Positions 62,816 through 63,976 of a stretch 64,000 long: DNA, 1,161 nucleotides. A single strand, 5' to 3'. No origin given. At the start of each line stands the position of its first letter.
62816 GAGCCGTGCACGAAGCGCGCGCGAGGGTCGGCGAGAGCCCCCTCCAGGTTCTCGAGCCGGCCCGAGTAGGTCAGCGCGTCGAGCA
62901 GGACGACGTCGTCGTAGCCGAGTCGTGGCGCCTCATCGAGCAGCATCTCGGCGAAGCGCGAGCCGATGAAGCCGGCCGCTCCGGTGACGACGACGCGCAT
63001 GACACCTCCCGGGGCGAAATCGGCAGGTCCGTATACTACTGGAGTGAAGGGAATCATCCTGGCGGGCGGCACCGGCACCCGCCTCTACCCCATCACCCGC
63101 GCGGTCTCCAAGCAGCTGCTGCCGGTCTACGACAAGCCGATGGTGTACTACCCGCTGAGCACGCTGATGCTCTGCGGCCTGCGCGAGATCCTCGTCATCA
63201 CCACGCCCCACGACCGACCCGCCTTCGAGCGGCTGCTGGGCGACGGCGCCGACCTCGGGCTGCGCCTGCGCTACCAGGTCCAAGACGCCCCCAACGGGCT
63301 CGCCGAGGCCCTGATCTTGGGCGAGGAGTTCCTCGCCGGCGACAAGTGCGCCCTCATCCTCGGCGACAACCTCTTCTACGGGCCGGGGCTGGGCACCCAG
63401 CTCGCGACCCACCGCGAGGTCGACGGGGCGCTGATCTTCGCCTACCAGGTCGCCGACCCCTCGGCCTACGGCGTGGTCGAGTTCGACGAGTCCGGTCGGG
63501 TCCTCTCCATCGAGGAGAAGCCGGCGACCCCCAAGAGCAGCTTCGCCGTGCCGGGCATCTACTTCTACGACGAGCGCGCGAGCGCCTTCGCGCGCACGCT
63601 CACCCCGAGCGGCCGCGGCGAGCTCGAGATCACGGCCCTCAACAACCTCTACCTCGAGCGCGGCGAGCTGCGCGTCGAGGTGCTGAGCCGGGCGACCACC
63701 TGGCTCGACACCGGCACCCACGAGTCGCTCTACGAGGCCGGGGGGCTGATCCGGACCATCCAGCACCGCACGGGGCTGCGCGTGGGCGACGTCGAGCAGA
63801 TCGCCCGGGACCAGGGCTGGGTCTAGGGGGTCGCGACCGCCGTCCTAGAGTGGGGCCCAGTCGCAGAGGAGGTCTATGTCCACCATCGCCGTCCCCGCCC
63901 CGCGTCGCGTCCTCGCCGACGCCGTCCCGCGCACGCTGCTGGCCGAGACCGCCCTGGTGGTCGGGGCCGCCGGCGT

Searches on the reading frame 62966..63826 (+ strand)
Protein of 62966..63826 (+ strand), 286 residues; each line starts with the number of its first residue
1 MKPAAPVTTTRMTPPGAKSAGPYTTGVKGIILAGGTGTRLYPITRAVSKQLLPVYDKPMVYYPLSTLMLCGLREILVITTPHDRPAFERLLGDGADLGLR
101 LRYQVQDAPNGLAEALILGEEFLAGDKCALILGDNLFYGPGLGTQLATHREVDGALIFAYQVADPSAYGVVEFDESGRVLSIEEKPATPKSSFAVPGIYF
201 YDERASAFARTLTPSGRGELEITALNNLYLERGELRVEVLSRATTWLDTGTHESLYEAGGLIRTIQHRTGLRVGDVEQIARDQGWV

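Call 30: find_encoding_contigs(protein=window:62966-63826:+, flank=10000, max_places=4)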
Protein window:62966-63826:+ (286 aa): no gene with exactly this product is on record in the collection.
